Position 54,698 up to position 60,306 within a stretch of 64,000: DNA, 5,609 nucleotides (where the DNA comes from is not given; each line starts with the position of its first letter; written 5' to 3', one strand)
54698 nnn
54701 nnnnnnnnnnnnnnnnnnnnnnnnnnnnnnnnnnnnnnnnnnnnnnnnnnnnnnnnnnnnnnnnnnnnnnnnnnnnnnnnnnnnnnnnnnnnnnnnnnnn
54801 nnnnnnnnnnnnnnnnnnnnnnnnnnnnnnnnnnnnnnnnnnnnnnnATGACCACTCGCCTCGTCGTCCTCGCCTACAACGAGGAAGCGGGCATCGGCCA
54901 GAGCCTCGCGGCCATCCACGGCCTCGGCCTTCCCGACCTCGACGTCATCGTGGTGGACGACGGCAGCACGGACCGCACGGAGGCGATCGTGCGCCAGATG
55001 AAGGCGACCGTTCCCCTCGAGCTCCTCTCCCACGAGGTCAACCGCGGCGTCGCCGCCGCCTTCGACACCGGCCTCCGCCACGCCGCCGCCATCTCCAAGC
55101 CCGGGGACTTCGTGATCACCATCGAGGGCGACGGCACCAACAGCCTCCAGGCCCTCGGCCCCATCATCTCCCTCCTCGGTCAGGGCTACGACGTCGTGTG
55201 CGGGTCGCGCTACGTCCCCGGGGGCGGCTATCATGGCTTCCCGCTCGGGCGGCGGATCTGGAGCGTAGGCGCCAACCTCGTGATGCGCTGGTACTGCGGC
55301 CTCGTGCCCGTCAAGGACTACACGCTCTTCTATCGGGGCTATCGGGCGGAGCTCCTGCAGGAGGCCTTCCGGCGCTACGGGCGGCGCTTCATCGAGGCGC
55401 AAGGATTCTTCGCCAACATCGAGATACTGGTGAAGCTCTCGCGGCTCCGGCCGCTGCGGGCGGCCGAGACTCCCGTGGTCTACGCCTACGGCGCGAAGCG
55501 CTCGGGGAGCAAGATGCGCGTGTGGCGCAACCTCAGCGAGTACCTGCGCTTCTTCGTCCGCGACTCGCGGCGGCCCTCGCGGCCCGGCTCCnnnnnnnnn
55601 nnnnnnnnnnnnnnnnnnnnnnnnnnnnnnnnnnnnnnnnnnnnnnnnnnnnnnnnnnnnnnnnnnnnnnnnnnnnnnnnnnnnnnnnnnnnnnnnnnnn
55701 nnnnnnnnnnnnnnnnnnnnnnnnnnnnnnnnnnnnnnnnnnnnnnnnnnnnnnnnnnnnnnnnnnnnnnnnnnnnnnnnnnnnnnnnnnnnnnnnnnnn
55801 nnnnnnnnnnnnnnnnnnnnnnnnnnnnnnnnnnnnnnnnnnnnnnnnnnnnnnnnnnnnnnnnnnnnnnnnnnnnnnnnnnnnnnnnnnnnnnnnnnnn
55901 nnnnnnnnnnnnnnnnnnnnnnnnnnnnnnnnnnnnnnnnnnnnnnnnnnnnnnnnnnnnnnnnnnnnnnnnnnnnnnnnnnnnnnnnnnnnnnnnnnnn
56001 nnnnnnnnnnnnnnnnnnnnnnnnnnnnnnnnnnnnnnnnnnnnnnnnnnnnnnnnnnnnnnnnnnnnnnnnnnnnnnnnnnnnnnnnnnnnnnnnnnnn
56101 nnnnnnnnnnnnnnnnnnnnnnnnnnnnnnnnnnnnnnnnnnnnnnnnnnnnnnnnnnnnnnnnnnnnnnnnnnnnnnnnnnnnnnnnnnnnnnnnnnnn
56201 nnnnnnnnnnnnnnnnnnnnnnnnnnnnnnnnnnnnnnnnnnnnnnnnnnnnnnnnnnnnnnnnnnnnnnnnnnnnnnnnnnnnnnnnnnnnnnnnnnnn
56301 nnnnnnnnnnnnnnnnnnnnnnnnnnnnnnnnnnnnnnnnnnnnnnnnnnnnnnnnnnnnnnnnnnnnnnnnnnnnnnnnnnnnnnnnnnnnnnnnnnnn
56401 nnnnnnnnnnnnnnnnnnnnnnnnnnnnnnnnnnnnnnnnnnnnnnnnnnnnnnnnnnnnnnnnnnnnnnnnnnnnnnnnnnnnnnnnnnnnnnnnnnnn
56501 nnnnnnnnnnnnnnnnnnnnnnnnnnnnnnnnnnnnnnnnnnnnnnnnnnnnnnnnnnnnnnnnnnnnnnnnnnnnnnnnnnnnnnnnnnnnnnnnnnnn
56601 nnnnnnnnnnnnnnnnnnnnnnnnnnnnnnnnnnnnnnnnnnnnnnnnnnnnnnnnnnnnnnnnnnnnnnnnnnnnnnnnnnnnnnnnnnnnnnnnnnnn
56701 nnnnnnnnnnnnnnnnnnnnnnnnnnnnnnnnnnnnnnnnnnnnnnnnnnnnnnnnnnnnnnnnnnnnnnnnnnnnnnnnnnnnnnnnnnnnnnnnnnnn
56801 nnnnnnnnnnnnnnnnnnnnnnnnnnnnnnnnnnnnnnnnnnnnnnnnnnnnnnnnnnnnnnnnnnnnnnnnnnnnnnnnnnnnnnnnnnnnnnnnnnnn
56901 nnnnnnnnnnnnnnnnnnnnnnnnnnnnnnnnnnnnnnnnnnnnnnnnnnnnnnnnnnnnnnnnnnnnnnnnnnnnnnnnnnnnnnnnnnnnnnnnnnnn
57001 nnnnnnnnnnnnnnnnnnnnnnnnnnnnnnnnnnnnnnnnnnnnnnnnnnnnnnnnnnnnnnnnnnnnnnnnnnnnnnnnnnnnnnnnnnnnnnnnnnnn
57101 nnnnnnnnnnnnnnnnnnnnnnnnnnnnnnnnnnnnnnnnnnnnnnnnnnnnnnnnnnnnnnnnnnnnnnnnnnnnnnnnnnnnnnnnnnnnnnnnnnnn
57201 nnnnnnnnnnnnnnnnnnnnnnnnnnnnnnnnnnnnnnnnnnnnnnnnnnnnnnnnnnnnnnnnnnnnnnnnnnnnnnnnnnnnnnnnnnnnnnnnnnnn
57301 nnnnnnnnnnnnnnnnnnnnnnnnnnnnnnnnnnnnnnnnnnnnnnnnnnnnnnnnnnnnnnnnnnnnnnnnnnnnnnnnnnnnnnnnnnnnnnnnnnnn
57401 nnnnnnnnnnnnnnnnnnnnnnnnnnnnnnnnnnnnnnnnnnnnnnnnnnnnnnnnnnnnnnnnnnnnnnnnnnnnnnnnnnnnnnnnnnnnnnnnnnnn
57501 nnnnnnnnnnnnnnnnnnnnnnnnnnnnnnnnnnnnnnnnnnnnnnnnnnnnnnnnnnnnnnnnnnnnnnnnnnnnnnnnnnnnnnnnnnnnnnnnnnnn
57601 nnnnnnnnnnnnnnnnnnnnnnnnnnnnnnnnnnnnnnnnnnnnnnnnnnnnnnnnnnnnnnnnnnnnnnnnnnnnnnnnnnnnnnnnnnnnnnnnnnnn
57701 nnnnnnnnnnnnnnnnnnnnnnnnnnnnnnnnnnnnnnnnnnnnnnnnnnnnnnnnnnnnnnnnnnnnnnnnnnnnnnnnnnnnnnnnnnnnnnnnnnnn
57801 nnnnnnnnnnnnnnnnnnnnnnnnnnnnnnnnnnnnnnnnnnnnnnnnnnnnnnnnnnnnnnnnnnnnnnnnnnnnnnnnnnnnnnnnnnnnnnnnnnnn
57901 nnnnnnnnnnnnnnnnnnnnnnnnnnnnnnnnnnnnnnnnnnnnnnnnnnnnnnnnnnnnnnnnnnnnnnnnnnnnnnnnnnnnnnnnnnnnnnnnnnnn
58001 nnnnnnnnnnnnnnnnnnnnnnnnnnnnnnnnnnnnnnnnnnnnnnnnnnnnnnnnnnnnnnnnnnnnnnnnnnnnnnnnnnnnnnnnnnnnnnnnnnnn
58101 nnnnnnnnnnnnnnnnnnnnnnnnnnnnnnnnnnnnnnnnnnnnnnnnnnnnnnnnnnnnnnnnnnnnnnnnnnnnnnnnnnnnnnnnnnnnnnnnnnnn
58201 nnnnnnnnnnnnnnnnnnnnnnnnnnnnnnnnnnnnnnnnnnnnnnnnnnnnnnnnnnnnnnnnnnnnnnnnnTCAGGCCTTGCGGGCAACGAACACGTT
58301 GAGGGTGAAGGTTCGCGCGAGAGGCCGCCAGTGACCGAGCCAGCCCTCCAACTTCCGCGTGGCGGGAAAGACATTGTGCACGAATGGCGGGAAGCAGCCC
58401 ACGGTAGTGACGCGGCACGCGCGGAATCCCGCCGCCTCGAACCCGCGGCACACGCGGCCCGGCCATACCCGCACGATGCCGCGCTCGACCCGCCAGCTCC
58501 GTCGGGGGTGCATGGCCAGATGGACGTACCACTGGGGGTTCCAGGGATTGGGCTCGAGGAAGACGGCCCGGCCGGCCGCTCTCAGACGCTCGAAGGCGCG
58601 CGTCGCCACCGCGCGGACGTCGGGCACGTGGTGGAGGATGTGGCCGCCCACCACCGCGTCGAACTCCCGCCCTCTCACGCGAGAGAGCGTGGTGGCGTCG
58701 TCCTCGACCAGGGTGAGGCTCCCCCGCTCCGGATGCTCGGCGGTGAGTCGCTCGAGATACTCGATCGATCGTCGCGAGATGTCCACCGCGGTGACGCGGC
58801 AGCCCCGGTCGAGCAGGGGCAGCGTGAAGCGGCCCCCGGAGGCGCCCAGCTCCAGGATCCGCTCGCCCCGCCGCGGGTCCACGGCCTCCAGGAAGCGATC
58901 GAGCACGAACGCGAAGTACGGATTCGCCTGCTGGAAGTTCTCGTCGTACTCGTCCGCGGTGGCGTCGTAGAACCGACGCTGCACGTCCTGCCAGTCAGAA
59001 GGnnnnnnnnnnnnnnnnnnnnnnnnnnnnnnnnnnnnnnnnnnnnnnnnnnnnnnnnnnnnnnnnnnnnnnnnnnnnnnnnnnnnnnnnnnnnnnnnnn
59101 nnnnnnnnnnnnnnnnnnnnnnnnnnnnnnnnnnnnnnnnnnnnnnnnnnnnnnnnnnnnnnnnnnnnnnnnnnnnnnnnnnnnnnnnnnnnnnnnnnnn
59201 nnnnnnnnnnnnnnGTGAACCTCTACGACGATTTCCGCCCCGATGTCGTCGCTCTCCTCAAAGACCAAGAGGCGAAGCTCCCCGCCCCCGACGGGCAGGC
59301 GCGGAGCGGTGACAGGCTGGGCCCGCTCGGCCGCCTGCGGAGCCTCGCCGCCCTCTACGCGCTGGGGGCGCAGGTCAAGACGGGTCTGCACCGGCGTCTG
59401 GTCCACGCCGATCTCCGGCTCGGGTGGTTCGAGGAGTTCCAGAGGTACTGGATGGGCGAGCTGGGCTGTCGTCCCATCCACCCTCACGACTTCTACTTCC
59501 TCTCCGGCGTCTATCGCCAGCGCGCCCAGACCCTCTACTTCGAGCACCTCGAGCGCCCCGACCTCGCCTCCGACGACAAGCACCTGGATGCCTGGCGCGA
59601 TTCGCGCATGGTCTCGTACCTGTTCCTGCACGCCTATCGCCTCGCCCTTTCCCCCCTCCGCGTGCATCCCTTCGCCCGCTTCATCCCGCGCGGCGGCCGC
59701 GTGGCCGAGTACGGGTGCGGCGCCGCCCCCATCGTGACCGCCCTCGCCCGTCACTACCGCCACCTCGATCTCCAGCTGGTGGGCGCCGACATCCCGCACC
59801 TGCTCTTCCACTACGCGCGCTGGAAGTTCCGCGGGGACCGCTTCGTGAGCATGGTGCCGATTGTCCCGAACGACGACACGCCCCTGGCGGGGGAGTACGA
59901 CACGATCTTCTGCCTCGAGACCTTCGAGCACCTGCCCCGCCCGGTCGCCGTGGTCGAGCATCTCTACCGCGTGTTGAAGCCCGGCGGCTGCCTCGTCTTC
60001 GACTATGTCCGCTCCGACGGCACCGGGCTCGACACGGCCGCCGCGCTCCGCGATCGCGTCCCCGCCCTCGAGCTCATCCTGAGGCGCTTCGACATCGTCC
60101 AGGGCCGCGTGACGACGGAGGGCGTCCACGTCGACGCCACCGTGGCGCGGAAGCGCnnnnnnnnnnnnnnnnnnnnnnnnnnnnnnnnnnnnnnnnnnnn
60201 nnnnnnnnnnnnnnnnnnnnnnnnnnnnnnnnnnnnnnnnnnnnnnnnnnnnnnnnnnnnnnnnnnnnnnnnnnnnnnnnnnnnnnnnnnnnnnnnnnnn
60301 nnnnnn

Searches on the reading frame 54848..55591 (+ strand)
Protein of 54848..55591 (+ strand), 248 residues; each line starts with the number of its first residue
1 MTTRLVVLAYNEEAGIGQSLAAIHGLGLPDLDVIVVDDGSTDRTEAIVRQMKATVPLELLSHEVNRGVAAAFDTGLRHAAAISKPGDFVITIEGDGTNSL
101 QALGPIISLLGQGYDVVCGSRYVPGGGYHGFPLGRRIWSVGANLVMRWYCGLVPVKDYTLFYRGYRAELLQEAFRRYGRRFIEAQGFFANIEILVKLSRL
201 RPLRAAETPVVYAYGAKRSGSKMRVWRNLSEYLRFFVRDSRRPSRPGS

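Call 53: search_protein_families(library=pfam, proteins=[window:54848-55591:+], max_evalue=0.001)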
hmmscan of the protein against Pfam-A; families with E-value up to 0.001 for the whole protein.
window:54848-55591:+ (248 aa): 1 family
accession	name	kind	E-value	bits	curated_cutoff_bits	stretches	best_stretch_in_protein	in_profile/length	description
PF00535.33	Glycos_transf_2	-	8.7e-24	84.8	23.3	1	6-172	3-166/168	Glycosyl transferase family 2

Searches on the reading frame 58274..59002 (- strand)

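Call 53: search_protein_families(library=pfam, proteins=[window:58274-59002:-], max_evalue=0.001)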
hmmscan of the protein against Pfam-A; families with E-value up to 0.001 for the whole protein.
window:58274-59002:- (242 aa): 5 families
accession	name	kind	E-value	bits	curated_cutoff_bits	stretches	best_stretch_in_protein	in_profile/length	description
PF08241.18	Methyltransf_11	-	1.8e-13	51.4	21.2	1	50-148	1-95/95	Methyltransferase domain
PF13489.12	Methyltransf_23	-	3.4e-13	50.1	27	1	34-194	13-160/164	Methyltransferase domain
PF13649.12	Methyltransf_25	-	8e-13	49.3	27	1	49-144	1-97/97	Methyltransferase domain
PF08242.18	Methyltransf_12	-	3.1e-12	47.5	30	1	50-145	1-97/98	Methyltransferase domain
PF13847.12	Methyltransf_31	-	1.8e-06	28.1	27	1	45-152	3-113/145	Methyltransferase domain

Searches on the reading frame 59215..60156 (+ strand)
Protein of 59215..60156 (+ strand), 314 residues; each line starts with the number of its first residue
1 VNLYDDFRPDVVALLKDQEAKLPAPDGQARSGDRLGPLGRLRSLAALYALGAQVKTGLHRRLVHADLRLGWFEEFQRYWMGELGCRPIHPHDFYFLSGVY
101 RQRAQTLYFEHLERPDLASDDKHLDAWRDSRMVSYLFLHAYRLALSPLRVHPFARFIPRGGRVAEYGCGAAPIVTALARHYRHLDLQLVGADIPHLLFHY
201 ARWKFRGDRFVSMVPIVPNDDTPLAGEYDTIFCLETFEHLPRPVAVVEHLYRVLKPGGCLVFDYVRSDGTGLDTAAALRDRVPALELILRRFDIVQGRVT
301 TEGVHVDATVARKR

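Call 53: search_protein_families(library=pfam, proteins=[window:59215-60156:+], max_evalue=0.001)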
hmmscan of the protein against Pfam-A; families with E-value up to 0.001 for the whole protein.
window:59215-60156:+ (314 aa): 5 families
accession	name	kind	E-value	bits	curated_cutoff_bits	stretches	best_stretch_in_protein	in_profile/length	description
PF13489.12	Methyltransf_23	-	2.8e-13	50.3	27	1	150-269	13-123/164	Methyltransferase domain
PF08242.18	Methyltransf_12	-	5.7e-12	46.7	30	1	165-260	2-98/98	Methyltransferase domain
PF08241.18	Methyltransf_11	-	2.4e-11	44.5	21.2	1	165-262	2-95/95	Methyltransferase domain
PF13649.12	Methyltransf_25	-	9.7e-10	39.5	27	1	163-258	1-97/97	Methyltransferase domain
PF13847.12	Methyltransf_31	-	9e-07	29.1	27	1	160-266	4-113/145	Methyltransferase domain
